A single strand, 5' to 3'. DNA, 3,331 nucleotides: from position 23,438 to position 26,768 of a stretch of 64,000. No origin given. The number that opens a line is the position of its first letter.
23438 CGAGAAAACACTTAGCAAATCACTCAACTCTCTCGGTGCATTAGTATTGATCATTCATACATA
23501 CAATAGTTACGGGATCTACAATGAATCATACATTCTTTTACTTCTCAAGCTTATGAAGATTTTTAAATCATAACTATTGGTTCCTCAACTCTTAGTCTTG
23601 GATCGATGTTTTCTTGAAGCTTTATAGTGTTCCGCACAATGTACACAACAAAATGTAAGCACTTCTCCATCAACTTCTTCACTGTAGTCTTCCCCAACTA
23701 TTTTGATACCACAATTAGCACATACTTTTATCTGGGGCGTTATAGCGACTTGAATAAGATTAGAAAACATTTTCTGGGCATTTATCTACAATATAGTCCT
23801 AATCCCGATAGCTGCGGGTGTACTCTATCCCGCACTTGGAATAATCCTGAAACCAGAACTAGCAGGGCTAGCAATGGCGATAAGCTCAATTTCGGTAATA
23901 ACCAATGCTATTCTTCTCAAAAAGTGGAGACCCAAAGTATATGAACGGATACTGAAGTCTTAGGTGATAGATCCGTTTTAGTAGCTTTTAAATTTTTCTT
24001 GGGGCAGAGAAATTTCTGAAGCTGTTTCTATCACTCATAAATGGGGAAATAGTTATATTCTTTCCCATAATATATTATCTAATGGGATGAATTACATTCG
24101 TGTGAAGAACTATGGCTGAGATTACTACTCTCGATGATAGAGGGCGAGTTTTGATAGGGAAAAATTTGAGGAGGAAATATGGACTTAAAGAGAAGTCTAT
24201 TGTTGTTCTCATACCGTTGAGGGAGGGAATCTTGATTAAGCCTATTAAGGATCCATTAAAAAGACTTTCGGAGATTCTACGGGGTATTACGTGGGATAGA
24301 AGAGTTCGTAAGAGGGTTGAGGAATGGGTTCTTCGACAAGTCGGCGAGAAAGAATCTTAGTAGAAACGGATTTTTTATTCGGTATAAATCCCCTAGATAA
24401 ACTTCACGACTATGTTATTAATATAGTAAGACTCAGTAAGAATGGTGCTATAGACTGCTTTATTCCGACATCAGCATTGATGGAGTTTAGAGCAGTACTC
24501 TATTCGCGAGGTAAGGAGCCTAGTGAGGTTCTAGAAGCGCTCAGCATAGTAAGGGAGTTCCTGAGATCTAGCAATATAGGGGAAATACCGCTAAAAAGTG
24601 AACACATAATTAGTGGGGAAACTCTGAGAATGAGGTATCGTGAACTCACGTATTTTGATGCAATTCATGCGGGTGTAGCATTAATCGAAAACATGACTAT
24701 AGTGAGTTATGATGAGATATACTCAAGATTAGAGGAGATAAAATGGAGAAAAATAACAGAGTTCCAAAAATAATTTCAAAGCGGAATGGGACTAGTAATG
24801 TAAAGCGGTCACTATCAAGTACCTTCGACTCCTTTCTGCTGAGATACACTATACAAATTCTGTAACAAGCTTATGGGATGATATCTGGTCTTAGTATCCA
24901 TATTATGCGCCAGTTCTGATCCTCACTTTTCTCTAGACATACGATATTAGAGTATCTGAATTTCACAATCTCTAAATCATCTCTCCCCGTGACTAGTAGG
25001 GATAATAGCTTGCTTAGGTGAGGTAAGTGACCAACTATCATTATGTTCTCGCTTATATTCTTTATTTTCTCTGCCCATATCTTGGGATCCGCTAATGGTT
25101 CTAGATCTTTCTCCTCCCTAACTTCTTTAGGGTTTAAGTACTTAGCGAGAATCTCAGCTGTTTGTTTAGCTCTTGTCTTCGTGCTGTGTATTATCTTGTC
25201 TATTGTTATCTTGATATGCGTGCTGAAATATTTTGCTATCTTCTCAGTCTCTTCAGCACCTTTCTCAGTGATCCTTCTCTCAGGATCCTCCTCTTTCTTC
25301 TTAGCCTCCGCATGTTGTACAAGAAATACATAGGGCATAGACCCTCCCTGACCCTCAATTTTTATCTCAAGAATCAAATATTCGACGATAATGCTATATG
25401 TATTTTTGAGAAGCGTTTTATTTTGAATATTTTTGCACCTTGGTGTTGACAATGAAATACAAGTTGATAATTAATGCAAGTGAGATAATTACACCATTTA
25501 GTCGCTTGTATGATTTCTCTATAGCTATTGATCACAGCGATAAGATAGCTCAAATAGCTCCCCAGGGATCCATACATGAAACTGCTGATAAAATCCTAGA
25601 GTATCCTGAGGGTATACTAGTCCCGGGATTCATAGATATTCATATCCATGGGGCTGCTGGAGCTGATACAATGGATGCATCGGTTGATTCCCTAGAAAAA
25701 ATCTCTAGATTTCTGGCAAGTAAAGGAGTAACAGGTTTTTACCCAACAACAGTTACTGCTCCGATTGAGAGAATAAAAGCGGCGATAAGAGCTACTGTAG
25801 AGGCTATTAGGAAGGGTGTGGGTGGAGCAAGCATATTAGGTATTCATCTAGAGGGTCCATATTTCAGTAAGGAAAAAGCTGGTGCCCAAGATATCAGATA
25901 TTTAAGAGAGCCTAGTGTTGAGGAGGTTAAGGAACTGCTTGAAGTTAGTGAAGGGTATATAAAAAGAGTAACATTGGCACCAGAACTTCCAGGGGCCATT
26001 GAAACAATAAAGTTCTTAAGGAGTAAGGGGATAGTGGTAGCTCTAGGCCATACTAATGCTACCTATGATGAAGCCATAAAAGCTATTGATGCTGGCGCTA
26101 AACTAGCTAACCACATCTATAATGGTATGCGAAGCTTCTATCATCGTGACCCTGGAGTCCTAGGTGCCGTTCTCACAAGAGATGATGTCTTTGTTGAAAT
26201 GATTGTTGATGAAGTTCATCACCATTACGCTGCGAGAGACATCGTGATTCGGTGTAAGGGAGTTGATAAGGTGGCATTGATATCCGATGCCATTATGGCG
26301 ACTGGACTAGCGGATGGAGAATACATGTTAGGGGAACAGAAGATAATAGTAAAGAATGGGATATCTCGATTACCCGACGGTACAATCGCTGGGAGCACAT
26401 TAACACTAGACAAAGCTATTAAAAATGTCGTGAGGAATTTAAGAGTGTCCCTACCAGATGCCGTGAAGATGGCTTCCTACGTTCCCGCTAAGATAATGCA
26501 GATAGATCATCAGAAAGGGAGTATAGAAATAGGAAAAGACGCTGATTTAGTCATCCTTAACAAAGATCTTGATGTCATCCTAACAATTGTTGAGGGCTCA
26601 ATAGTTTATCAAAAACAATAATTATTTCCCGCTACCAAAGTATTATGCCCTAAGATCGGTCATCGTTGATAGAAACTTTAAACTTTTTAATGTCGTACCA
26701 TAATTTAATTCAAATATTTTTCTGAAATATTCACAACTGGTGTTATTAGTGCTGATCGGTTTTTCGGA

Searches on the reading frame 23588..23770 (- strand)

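Call 15: search_protein_families(library=pfam, proteins=[window:23588-23770:-], max_evalue=0.001)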
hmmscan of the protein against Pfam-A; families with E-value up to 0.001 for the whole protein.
window:23588-23770:- (61 aa): 2 families
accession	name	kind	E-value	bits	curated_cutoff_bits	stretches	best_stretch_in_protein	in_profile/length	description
PF24273.1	TRASH_HVO_1752_C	-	2.1e-06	28.2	27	1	17-51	4-38/47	HVO_1752, C-terminal TRASH domain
PF11494.13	Ta0938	-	6.8e-06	26.8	27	1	16-51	3-36/92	Ta0938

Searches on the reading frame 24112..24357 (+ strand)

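Call 15: search_protein_families(library=pfam, proteins=[window:24112-24357:+], max_evalue=0.001)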
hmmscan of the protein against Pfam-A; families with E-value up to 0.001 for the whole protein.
window:24112-24357:+ (82 aa): 1 family
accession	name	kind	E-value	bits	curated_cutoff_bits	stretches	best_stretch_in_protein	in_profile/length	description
PF04014.23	MazE_antitoxin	-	0.00037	20.8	24.7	1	5-48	2-46/48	Antidote-toxin recognition MazE, bacterial antitoxin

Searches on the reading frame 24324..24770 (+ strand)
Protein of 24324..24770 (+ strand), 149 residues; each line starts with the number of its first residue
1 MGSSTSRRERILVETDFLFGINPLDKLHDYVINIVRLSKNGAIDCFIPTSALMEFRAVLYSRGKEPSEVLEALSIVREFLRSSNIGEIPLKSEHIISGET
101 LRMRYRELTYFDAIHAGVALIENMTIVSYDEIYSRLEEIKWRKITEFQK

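Call 15: search_protein_families(library=pfam, proteins=[window:24324-24770:+], max_evalue=0.001)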
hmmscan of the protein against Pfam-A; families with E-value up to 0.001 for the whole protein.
window:24324-24770:+ (149 aa): 1 family
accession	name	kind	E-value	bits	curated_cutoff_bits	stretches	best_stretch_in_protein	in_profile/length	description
PF01850.27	PIN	-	1.2e-08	36.1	23.6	1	38-137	28-118/120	PIN domain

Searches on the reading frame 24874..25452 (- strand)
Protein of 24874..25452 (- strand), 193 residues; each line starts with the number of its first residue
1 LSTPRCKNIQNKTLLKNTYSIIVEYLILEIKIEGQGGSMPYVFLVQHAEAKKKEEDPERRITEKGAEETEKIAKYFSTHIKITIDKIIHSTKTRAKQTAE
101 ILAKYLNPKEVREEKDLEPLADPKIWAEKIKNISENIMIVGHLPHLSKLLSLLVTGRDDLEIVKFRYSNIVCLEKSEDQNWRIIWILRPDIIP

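Call 15: search_protein_families(library=pfam, proteins=[window:24874-25452:-], max_evalue=0.001)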
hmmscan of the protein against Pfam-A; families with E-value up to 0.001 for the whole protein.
window:24874-25452:- (193 aa): 1 family
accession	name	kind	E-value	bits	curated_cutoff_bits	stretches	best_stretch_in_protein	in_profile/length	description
PF00300.27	His_Phos_1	-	3.6e-07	30.5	21.7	1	43-117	2-77/194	Histidine phosphatase superfamily (branch 1)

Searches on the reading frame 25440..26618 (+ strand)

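Call 15: search_protein_families(library=pfam, proteins=[window:25440-26618:+], max_evalue=0.001)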
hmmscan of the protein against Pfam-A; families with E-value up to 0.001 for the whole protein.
window:25440-26618:+ (393 aa): 2 families
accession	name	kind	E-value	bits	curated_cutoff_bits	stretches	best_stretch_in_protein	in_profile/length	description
PF01979.26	Amidohydro_1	-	3.8e-28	99.2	25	1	59-389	1-345/345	Amidohydrolase family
PF07969.17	Amidohydro_3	-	3.6e-14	53.6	29.7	1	333-389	404-471/472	Amidohydrolase family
